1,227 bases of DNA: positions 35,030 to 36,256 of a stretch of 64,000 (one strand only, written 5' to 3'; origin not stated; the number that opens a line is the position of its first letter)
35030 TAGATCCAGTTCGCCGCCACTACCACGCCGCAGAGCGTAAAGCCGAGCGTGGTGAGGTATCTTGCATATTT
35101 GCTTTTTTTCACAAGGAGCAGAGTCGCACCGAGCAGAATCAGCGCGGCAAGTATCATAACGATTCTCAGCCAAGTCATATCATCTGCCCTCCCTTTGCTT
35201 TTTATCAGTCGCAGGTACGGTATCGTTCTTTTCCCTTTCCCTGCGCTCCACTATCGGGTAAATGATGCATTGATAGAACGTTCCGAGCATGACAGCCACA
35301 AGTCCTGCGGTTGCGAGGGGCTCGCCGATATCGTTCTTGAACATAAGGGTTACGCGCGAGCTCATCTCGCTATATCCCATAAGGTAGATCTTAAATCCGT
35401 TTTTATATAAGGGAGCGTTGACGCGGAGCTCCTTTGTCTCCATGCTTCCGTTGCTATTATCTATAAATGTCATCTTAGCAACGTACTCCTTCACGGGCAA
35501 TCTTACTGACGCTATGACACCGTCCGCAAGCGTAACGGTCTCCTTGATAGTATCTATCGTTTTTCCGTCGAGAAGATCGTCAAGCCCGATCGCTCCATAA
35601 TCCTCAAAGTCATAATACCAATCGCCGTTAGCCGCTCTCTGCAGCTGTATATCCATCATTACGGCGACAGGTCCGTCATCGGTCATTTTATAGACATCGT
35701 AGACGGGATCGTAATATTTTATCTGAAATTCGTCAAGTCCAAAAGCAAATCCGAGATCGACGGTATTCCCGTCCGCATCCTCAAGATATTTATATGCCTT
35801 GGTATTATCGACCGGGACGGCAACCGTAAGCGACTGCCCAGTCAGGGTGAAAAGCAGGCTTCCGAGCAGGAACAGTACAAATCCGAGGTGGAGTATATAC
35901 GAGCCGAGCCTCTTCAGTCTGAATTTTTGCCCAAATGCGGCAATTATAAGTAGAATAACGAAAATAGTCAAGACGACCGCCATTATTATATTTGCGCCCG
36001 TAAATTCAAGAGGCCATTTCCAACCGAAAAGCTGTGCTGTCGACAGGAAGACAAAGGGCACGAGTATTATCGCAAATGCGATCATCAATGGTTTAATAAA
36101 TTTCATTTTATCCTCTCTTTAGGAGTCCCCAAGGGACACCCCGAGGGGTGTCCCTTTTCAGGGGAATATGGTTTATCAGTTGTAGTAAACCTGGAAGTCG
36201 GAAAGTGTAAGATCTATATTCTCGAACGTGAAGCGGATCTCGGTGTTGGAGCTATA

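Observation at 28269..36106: Haem-c maturation genes plus two CXXCH lipoproteins embedded in a Firmicute glycan-utilisation operon (candidate novel extracytoplasmic redox module)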

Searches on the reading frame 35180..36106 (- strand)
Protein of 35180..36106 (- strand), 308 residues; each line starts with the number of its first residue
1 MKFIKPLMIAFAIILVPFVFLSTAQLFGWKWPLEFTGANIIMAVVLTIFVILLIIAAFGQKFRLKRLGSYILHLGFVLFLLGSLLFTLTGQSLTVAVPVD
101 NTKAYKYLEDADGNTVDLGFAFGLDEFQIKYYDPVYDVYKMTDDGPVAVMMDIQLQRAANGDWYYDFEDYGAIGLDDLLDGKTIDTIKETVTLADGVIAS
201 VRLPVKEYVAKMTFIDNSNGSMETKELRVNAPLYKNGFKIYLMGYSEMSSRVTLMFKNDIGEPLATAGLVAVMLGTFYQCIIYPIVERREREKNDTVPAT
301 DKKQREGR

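Call 7: search_protein_families(library=pfam, max_evalue=0.01, proteins=[window:35180-36106:-])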
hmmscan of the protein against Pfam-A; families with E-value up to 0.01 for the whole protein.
window:35180-36106:- (308 aa): 1 family
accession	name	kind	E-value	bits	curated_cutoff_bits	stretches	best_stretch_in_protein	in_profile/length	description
PF05140.19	ResB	-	9.2e-18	64.7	24.6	2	58-134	143-221/486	ResB-like family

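Call 47: search_protein_families(library=ncbifam, max_evalue=0.01, proteins=[window:35180-36106:-])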
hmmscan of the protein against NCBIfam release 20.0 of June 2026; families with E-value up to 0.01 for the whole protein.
window:35180-36106:- (308 aa): 0 families
